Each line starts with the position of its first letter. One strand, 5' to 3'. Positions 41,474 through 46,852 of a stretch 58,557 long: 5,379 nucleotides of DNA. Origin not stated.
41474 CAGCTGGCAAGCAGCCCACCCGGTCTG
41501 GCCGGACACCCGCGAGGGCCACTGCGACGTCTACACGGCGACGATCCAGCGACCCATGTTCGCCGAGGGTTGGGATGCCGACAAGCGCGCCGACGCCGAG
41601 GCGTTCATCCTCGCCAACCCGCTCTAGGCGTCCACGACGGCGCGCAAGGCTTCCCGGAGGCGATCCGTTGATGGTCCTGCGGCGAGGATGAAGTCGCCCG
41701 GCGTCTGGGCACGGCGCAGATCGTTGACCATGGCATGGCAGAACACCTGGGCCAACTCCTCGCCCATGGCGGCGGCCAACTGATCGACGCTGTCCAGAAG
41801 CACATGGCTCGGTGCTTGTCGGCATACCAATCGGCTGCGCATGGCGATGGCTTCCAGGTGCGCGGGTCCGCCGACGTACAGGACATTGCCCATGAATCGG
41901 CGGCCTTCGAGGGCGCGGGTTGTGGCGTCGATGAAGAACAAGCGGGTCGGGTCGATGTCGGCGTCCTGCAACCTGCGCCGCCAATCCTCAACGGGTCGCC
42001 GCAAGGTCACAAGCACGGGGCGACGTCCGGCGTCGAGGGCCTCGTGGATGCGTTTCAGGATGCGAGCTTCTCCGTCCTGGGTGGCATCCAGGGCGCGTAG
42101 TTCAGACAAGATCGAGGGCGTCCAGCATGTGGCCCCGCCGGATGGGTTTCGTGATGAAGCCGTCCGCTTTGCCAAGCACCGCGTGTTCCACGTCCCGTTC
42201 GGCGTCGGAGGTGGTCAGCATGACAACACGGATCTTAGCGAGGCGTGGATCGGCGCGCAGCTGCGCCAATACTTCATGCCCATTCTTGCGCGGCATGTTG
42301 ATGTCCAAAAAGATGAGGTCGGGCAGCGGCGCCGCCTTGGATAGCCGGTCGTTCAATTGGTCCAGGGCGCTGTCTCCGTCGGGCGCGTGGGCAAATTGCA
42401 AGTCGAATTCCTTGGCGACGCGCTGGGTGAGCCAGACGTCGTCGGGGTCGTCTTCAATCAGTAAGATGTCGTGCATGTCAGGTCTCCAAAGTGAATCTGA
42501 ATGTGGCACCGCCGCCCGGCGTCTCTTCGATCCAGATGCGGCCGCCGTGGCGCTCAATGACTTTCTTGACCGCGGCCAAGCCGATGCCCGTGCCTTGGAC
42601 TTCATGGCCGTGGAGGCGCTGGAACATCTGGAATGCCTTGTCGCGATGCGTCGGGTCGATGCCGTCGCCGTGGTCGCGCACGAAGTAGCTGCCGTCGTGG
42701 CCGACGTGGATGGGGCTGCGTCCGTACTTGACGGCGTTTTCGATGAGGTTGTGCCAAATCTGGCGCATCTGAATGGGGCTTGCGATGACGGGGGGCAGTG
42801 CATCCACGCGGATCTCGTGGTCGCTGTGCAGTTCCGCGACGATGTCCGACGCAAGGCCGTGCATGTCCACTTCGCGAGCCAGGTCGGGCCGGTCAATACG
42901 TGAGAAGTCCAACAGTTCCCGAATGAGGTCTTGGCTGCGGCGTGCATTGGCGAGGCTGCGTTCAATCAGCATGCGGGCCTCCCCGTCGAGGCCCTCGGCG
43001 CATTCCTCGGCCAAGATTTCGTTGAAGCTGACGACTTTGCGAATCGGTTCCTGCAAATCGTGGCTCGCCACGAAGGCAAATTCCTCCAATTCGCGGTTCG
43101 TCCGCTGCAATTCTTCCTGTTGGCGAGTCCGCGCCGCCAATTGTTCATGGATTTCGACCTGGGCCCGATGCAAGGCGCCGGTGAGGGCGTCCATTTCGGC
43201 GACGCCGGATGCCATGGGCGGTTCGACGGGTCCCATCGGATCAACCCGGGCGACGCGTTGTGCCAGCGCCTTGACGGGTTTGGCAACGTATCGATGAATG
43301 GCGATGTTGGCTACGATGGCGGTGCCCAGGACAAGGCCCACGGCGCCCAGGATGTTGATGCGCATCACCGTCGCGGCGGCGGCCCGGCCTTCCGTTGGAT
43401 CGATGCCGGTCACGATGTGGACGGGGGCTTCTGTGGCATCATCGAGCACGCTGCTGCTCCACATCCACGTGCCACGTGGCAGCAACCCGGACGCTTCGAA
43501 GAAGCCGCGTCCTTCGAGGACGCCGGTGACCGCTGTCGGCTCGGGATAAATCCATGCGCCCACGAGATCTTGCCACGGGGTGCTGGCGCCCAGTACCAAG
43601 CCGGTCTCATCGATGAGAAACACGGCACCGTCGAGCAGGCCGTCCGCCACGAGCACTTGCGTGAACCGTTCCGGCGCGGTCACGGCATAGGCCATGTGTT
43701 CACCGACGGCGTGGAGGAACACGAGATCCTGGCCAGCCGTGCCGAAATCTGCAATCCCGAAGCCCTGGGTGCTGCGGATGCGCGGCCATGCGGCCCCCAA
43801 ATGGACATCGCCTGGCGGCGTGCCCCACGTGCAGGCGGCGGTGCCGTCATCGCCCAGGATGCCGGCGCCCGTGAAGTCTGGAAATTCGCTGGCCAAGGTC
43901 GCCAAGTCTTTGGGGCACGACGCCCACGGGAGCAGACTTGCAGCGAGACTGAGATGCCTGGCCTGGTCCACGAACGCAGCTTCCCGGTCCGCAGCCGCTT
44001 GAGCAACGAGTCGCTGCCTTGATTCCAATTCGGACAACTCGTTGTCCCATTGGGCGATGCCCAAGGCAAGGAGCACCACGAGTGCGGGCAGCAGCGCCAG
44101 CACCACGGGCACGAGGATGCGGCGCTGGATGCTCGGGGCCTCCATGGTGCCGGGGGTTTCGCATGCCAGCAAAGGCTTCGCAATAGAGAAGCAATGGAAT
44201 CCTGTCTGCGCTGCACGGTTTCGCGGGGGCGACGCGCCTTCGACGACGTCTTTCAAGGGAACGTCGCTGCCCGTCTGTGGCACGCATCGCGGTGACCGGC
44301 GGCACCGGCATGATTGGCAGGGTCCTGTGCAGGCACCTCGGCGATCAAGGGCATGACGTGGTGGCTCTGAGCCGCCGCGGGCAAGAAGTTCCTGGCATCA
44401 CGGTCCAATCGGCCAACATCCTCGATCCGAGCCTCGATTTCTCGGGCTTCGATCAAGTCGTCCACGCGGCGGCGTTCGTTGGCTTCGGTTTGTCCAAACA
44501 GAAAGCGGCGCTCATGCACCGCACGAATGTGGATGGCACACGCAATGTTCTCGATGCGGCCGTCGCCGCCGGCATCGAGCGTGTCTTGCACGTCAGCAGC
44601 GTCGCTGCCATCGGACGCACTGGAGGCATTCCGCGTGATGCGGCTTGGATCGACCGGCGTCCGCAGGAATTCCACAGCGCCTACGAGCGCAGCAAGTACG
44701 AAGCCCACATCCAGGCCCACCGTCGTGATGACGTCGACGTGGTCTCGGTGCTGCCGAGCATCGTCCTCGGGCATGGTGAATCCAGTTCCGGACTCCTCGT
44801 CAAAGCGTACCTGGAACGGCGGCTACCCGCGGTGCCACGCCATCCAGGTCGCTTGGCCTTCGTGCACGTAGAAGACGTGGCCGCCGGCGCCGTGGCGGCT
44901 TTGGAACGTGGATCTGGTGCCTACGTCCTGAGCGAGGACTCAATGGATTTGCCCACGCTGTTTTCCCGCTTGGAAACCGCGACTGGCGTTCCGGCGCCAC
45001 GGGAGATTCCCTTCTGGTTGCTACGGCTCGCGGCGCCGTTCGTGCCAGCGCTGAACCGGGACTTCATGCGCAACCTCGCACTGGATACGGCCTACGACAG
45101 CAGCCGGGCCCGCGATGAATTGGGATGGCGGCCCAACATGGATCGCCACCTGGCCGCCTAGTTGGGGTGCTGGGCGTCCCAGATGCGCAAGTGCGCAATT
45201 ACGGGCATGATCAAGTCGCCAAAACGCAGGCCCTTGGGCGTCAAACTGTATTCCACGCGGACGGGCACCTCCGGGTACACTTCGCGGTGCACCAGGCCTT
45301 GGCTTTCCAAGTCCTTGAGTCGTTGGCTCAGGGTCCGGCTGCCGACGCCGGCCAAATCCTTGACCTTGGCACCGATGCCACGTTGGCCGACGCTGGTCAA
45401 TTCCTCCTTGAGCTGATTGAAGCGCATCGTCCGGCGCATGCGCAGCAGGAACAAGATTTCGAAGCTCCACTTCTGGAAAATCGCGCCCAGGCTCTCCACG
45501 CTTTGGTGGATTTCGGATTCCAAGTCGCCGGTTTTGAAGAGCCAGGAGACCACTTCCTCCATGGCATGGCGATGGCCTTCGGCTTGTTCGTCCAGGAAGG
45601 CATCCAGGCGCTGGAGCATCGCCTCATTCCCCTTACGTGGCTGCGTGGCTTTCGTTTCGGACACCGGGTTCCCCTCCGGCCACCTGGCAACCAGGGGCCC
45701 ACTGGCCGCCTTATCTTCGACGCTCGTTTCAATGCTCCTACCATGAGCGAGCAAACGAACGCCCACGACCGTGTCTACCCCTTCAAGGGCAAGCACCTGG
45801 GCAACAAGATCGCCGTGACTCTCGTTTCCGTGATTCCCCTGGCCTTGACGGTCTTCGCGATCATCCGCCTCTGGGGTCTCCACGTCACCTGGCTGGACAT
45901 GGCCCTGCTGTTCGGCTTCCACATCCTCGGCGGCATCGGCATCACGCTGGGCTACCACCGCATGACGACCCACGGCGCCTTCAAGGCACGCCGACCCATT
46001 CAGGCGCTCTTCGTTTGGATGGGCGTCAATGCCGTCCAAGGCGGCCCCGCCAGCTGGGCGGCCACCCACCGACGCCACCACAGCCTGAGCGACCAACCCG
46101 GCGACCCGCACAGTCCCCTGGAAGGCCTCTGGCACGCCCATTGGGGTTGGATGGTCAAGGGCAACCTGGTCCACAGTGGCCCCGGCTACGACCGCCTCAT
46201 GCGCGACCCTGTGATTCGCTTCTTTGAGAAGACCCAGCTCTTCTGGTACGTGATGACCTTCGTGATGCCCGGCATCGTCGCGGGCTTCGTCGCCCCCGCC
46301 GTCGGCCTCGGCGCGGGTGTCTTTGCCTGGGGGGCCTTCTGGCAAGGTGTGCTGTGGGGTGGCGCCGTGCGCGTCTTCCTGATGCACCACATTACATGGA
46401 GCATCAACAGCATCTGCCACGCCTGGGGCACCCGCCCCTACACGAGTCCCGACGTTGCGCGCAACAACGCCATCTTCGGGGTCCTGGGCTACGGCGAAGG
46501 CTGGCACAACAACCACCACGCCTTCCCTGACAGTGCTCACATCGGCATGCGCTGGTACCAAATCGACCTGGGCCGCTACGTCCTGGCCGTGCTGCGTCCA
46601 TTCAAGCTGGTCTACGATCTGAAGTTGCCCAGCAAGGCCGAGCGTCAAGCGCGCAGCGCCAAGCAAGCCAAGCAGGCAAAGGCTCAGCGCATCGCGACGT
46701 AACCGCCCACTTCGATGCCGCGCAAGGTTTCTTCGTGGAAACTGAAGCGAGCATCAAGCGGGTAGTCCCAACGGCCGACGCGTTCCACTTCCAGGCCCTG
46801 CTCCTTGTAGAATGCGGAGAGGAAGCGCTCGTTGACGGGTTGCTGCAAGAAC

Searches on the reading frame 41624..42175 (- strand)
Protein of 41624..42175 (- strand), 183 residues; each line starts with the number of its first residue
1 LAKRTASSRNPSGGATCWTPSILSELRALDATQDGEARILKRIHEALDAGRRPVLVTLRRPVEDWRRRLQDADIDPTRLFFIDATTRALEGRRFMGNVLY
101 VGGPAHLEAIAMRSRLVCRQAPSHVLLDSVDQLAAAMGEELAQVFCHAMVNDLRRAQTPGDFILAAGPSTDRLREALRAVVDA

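Call 36: search_protein_families(library=pfam, proteins=[window:41624-42175:-], max_evalue=0.00001)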
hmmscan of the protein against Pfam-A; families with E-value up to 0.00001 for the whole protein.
window:41624-42175:- (183 aa): 1 family
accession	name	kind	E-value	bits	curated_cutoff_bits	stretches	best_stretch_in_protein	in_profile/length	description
PF24336.1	DUF7504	-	4.4e-06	27.7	27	1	32-183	11-175/179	Family of unknown function (DUF7504)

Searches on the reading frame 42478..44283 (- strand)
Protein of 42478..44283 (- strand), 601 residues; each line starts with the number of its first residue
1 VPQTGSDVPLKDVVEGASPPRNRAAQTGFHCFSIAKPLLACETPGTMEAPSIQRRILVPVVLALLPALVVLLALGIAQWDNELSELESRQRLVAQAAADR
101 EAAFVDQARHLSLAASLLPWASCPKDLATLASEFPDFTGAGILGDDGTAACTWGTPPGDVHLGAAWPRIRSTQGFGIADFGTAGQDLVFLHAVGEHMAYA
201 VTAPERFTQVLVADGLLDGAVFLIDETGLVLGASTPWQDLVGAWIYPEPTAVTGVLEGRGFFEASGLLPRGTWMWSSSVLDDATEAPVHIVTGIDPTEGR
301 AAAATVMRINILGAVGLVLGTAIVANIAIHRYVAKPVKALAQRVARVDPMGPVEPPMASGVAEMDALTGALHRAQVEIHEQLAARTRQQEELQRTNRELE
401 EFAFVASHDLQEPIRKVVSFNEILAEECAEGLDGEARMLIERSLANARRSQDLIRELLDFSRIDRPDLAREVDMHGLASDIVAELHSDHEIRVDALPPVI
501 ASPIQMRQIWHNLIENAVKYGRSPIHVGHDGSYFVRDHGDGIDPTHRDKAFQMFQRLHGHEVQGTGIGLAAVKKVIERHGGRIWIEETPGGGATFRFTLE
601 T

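Call 36: search_protein_families(library=pfam, proteins=[window:42478-44283:-], max_evalue=0.00001)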
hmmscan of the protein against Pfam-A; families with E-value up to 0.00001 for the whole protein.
window:42478-44283:- (601 aa): 2 families
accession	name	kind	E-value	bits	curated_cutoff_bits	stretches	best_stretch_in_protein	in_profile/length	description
PF02518.31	HATPase_c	-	6.7e-21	75.2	26.4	1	503-600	3-108/111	Histidine kinase-, DNA gyrase B-, and HSP90-like ATPase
PF00512.31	HisKA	-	3.5e-09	37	26.9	1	400-465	3-65/66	His Kinase A (phospho-acceptor) domain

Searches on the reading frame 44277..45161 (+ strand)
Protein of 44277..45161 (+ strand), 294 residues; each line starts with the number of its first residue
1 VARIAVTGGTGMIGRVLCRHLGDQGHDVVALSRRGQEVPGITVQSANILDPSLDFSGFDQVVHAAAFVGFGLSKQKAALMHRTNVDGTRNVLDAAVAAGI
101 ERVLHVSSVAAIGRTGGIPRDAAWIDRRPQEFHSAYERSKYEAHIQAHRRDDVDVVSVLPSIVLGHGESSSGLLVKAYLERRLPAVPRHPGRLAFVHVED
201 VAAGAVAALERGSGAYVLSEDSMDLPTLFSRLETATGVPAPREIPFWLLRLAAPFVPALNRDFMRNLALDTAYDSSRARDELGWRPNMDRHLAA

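Call 36: search_protein_families(library=pfam, proteins=[window:44277-45161:+], max_evalue=0.00001)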
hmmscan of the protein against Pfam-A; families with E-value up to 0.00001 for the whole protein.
window:44277-45161:+ (294 aa): 8 families
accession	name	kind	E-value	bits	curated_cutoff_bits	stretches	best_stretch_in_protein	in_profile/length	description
PF01370.27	Epimerase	-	5.6e-31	108.2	20.9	1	4-211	1-227/240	NAD dependent epimerase/dehydratase family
PF16363.11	GDP_Man_Dehyd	-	7.2e-13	49.1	27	1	6-146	2-163/332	GDP-mannose 4,6 dehydratase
PF07993.18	NAD_binding_4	-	6e-12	45.7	20.1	1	58-175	89-217/258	Male sterility protein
PF01073.25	3Beta_HSD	-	6.2e-12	45.6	22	1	5-144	1-154/280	3-beta hydroxysteroid dehydrogenase/isomerase family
PF13460.12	NAD_binding_10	-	4.8e-11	43.3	27.2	1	8-165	1-148/184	NAD(P)H-binding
PF02719.21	Polysacc_synt_2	-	1.1e-08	35.1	20.2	1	43-112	63-132/293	Polysaccharide biosynthesis protein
PF04321.23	RmlD_sub_bind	-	1.8e-08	34.2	27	1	3-141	2-130/287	RmlD substrate binding domain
PF05368.20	NmrA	-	1.6e-06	28.4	27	1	3-115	4-114/298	NmrA-like family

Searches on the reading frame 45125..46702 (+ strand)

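Call 37: search_protein_families(library=pfam, proteins=[window:45125-46702:+], max_evalue=0.00001)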
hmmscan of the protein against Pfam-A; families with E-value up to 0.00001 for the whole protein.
window:45125-46702:+ (525 aa): 1 family
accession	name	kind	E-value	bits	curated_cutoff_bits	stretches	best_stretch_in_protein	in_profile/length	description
PF00487.30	FA_desaturase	-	1.6e-18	67.9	29.7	1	256-488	3-240/253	Fatty acid desaturase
